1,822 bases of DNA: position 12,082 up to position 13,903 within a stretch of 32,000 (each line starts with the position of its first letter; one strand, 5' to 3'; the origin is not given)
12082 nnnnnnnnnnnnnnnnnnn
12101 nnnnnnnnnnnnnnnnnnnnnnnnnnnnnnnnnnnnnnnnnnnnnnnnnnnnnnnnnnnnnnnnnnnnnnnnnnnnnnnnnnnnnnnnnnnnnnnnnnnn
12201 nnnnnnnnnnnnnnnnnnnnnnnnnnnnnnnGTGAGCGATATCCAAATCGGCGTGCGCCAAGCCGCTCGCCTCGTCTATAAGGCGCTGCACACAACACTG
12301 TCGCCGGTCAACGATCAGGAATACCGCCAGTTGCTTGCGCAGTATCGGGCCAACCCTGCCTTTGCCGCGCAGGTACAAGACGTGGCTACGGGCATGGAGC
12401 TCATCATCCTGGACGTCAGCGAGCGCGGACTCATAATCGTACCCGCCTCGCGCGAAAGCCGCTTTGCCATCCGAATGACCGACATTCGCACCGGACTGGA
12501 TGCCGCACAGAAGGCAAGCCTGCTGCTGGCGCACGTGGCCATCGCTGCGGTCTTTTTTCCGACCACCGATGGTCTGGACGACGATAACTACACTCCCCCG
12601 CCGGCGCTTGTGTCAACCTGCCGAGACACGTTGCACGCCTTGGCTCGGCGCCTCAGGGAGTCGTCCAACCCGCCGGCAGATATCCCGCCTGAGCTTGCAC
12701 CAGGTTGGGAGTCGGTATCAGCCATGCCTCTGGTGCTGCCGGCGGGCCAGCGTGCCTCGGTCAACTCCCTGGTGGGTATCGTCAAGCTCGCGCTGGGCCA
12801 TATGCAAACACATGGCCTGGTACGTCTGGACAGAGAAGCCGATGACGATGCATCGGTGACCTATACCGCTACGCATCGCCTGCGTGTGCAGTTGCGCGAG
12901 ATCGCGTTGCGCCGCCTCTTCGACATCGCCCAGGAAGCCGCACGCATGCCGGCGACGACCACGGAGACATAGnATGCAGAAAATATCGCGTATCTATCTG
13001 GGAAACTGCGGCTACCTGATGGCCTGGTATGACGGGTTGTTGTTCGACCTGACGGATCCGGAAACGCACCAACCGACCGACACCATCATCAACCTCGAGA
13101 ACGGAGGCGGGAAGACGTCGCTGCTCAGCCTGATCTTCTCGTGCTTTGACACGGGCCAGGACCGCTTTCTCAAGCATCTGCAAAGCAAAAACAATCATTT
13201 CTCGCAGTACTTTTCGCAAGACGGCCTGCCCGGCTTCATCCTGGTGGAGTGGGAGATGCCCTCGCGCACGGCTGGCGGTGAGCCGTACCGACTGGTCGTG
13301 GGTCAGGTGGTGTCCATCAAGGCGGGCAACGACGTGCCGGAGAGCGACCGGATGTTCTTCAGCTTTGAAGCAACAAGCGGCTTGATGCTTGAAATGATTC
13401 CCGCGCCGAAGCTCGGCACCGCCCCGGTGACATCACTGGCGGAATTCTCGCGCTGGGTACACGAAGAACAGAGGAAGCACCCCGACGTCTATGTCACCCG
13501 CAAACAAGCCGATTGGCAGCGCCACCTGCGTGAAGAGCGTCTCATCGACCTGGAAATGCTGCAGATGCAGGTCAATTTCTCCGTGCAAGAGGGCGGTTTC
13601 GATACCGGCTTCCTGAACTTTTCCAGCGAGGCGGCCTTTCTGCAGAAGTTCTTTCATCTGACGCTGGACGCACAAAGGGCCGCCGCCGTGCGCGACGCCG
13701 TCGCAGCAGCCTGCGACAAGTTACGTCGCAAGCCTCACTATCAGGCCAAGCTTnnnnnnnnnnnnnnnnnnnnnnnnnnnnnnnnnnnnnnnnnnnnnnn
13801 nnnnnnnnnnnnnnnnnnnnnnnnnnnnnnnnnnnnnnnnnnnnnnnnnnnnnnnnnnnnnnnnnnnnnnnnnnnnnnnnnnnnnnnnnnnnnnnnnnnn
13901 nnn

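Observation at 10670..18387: Four-gene SMC-like + Toprim operon with Wadjet architecture but several non-canonical features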

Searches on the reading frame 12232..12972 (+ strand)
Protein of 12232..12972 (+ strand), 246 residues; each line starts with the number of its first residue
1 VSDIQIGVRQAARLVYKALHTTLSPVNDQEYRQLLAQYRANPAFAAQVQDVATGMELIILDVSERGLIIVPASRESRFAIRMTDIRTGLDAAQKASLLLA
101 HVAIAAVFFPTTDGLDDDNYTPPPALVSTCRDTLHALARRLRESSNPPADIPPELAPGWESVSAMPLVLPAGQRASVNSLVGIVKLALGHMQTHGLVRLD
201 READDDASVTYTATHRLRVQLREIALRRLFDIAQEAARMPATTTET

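Call 8: search_protein_families(library=pfam, proteins=[window:12232-12972:+], max_evalue=0.01)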
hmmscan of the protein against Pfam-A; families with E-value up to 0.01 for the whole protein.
window:12232-12972:+ (246 aa): 1 family
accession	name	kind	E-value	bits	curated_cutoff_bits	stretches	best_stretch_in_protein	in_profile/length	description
PF19539.4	DUF6063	-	0.0013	18.5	27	1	8-108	8-107/244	Family of unknown function (DUF6063)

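Call 9: search_protein_families(library=padloc, proteins=[window:12232-12972:+], max_evalue=0.01)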
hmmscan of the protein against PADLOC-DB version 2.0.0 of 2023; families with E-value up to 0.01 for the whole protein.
window:12232-12972:+ (246 aa): 3 families
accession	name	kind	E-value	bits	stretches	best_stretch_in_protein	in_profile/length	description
PDLC00571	JetB3|JetB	-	2.7e-06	25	1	25-218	21-212/239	Unknown function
PDLC00573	JetB3|JetB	-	0.00029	18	1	8-113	7-107/254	Unknown function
PDLC00577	JetB3|JetB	-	0.0063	14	0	8-107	9-106/241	Unknown function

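Call 10: search_protein_families(library=ncbifam, proteins=[window:12232-12972:+], max_evalue=0.01)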
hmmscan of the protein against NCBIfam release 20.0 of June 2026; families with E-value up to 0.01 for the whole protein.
window:12232-12972:+ (246 aa): 0 families

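Call 17: search_solved_structures(query=window:12232-12972:+, max_evalue=10)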
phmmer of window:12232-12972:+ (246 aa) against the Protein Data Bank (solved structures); distinct sequences matched with E-value up to 10: 0.

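Call 33: find_homologous_proteins(query=window:12232-12972:+, max_evalue=0.001)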
Query window:12232-12972:+ (246 aa): 216 proteins with E <= 0.001 among 4019 candidates; the best 120 are listed.
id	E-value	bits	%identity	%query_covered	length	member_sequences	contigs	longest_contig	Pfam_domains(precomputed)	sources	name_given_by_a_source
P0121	1.2e-140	485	92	100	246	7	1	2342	-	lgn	-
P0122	4.4e-129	447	84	99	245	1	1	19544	-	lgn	-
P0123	2.5e-128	445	85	98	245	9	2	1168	-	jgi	jgi:hypothetical protein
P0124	1.1e-127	443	84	99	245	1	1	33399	-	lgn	-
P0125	1.9e-127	442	84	98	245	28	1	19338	-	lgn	-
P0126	6.5e-127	440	84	98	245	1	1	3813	-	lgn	-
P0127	3.3e-126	438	86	94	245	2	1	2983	-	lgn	-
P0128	3.5e-124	431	82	97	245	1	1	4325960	-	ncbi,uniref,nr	ncbi:hypothetical protein [Chitinolyticbacter meiyuanensis]|uniref:hypothetical protein n=1 Tax=Chit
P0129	1.5e-123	429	83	97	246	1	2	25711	-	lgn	-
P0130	6.3e-123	427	80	96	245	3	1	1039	-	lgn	-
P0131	1.1e-120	420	79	98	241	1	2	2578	-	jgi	jgi:hypothetical protein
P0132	2.5e-116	405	79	97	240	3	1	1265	-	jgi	jgi:hypothetical protein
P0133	1.3e-115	403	77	96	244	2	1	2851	-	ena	-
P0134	1.3e-115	403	78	97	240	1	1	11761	-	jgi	jgi:hypothetical protein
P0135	2.8e-113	395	77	97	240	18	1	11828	-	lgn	-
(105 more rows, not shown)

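Call 36: search_solved_structures(query=A1, max_evalue=10, show_alignments=2)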
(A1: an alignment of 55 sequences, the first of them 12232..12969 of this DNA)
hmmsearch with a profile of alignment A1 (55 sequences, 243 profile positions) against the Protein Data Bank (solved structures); distinct sequences matched with E-value up to 10: 4.
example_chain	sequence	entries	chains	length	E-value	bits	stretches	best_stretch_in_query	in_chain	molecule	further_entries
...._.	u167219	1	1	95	1.3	11.5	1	41-75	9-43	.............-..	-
9l41_R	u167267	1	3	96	1.3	11.4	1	41-75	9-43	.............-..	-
9dqv_M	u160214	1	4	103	1.5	11.3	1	41-75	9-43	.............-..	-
9e96_H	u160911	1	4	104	1.5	11.2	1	41-75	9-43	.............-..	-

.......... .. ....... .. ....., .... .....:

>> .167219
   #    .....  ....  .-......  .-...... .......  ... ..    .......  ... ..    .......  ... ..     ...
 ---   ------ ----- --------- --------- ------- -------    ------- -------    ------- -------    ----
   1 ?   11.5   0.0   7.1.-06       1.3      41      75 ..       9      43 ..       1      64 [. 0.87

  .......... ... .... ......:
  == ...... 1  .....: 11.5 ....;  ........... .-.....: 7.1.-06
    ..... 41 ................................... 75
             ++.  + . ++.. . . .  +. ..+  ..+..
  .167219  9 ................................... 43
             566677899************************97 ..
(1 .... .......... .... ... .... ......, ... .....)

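Call 45: predict_structure(alignment_id=A1)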
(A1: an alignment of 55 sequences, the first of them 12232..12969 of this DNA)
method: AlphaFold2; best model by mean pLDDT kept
length: 246 residues; sequences in the alignment: 55
mean_pLDDT: 85.4   pTM: 0.81
mean pLDDT of the five models: 85.4, 83.1, 82.0, 79.4, 77.2
residues with pLDDT >= 90: 115; 70-90: 100; 50-70: 26; < 50: 5
segments of 3 or more residues with pLDDT < 50: 244-246
pLDDT, mean of each block of 10 residues (from residue 1): 72 94 88 95 96 95 92 81 74 89 94 87 94 92 74 78 79 70 91 91 86 94 86 78 48
secondary structure, 60 per line:
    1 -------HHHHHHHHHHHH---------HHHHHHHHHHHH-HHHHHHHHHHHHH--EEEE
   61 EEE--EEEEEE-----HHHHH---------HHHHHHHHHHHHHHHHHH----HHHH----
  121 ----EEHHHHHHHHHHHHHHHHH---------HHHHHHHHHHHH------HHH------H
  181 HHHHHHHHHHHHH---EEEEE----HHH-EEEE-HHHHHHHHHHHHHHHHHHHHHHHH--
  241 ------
elements in order: H8-19 H29-40 H42-54 E57-63 E66-71 H77-81 H91-108 H113-116 H127-143 H153-164 H180-193 E197-201 E210-213 H215-238

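Call 49: fold_search(model_id=the predicted structure, library=pdb)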
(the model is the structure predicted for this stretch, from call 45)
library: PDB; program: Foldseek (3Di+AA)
matches with E <= 10: 472; with E <= 0.001: 0
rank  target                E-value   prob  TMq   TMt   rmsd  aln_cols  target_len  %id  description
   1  7dg2_C                1.6e-02  0.97  0.30  0.34  10.4       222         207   12  Nse1-Nse3-Nse4 complex (released 2021-05-26)
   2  8e4y                  4.8e-02  0.80  0.26  0.11  13.6       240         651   13  Cryo-EM structure of human glycerol-3-phosphate acyltransferase 1 (GPAT1) in complex with 2-oxohexadecyl-CoA (released 2022-12-21)
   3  3zco                  2.5e-01  0.80  0.26  0.43   7.8       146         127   10  Crystal structure of S. cerevisiae Sir3 C-terminal domain (released 2013-04-03)
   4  5zr1_A                3.2e-01  0.66  0.31  0.18  10.3       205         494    6  Saccharomyces Cerevisiae Origin Recognition Complex Bound to a 72-bp Origin DNA containing ACS and B1 element (released 2018-07-11)
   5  7tjf_A                3.2e-01  0.63  0.32  0.18  10.2       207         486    8  S. cerevisiae ORC bound to 84 bp ARS1 DNA (released 2023-01-18)
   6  4xgc_E                3.6e-01  0.35  0.24  0.17  13.6       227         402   11  Crystal structure of the eukaryotic origin recognition complex (released 2015-04-01)
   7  7mca_A                3.9e-01  0.69  0.29  0.17   6.6       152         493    8  Structure of the S. cerevisiae origin recognition complex bound to the replication initiator Cdc6 and the ARS1 origin  (released 2021-06-02)
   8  7jpo_E                4.3e-01  0.30  0.25  0.18  14.6       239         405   14  ORC-O1AAA: Human Origin Recognition Complex (ORC) with dynamic/unresolved ORC2 WH (released 2020-09-02)
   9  8i13_G                4.8e-01  0.51  0.34  0.31  11.3       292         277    8  Cryo-EM structure of 6-subunit Smc5/6 (released 2024-06-26)
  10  7jpp_E                4.8e-01  0.35  0.27  0.18  15.2       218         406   14  ORC-O2WH: Human Origin Recognition Complex (ORC) with dynamic/unresolved ORC1 AAA+ domain (released 2020-09-09)
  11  7tji_A                5.0e-01  0.60  0.27  0.16   7.0       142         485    6  S. cerevisiae ORC bound to 84 bp ARS1 DNA and Cdc6 (state 2) with flexible Orc6 N-terminal domain (released 2022-10-05)
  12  1cez_A                5.0e-01  0.12  0.20  0.08  24.9       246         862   14  CRYSTAL STRUCTURE OF A T7 RNA POLYMERASE-T7 PROMOTER COMPLEX (released 1999-05-21)
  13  7tjh_A                5.3e-01  0.44  0.31  0.18  10.5       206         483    7  S. cerevisiae ORC bound to 84 bp ARS1 DNA and Cdc6 (state 1) with flexible Orc6 N-terminal domain (released 2022-10-05)
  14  6ig2_C                5.3e-01  0.20  0.23  0.21  18.3       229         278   10  Structure of mitochondrial CDP-DAG synthase Tam41 complexed with CTP, delta 74, F240A (released 2019-07-10)
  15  7jpo_A                5.5e-01  0.38  0.27  0.21   8.4       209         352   14  ORC-O1AAA: Human Origin Recognition Complex (ORC) with dynamic/unresolved ORC2 WH (released 2020-09-02)
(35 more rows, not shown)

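Call 72: find_related_loci(query=A1, collection=genome_contigs, flank=9000)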
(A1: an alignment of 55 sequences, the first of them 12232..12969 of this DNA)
Query A1 (246 aa) in genome_contigs; peptide patterns used: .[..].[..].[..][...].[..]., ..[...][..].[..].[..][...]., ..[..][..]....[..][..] (x = any residue, [..] = any of these).
81 stretches matched a pattern; 52 encode a relative of the query (tblastn E <= 1e-3); 52 distinct loci.
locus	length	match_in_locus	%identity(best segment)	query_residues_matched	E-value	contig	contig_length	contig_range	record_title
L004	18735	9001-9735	90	1-245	4e-149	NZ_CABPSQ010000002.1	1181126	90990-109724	Pandoraea captiosa strain LMG 31118, whole genome shotgun sequence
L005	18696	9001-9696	87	1-232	4e-128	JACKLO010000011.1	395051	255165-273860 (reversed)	MAG: Burkholderiaceae bacterium isolate HK-STAS-PROT-94 HK-STAS-PROT-94_11, whole genome shotgun sequence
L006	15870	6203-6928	71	1-242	6e-117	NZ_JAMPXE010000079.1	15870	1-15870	MAG: Rhodoferax sp. isolate R2F_R2FSRR_metabat.23 R2F_C1980, whole genome shotgun sequence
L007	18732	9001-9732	71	1-245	5e-114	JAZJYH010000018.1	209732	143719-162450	MAG: Pseudomonadota bacterium isolate ADI_H1L3_2_122_18_3-bin031 ADIH1L32_B031_0_000000000018, whole genome shotgun sequ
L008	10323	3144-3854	70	1-236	1e-112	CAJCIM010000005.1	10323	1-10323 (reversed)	Acidobacteriaceae bacterium isolate BOG_genome_mining.202 genome assembly, contig: k141_1903602, whole genome shotgun se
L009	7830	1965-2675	69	1-236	6e-110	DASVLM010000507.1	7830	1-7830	MAG TPA_asm: Noviherbaspirillum sp. isolate SMAG_U3073 k141_405953, whole genome shotgun sequence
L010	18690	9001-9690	70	8-236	2e-107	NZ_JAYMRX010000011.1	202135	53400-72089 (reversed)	Cupriavidus oxalaticus strain JPY540 NODE_11_length_202135_cov_71.685161, whole genome shotgun sequence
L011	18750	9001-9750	66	8-246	4e-107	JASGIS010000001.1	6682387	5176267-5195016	MAG: Burkholderiaceae bacterium isolate 5N036 JMF-2111-06-0005.ont.bin.36_0, whole genome shotgun sequence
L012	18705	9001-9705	71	1-234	4e-107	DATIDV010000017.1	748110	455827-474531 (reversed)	MAG TPA_asm: Rhodocyclaceae bacterium isolate SMAG_U16352 k141_1405422, whole genome shotgun sequence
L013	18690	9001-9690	69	8-236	1e-105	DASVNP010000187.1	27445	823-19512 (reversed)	MAG TPA_asm: Paraburkholderia sp. isolate SMAG_U3130 k141_275140, whole genome shotgun sequence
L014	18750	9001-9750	66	8-246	4e-105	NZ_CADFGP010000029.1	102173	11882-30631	Paraburkholderia tuberum STM678 strain LMG 21444, whole genome shotgun sequence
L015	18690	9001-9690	72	8-236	4e-105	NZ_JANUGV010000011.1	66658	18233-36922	Massilia solisilvae strain JCM 31607 11, whole genome shotgun sequence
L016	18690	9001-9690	68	8-236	3e-105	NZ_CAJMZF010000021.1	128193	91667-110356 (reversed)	Paraburkholderia sp. J63 21, whole genome shotgun sequence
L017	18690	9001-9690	68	8-236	5e-105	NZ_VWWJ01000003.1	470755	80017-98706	Burkholderia sp. Ax-1719 NODE_3_length_470755_cov_26.067098/0, whole genome shotgun sequence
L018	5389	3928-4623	66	7-237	4e-104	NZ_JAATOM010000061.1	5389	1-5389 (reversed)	Variovorax sp. dw_308 61, whole genome shotgun sequence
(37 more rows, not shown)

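Call 80: search_protein_families(library=pfam, alignment_id=A1, max_evalue=0.01)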
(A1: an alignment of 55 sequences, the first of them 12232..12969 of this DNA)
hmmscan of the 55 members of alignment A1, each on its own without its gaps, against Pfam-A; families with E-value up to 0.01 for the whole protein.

A. member 1, window:12232-12969:+ (246 aa): 1 family
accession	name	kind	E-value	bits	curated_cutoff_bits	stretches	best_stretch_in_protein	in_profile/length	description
PF19539.4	DUF6063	-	0.0013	18.5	27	1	8-108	8-107/244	Family of unknown function (DUF6063)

B. families by the number of members that match (of 55 scanned): 3 families
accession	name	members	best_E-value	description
PF19539.4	DUF6063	15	6e-06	Family of unknown function (DUF6063)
PF07739.18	TipAS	2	0.0011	TipAS antibiotic-recognition domain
PF19545.4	DUF6069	1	0.0019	Family of unknown function (DUF6069)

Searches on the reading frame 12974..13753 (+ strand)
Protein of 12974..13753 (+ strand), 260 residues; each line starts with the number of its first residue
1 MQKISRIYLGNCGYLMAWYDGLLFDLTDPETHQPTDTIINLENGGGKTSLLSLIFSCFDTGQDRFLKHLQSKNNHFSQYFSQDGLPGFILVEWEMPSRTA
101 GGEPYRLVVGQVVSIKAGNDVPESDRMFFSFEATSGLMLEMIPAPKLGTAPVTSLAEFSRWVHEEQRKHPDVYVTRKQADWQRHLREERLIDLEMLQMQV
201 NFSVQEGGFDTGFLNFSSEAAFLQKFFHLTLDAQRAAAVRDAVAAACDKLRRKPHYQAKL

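Call 84: search_solved_structures(query=A3, max_evalue=10, show_alignments=4)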
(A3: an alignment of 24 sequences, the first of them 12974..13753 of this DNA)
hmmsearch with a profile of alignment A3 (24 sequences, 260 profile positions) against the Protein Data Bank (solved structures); distinct sequences matched with E-value up to 10: 0.
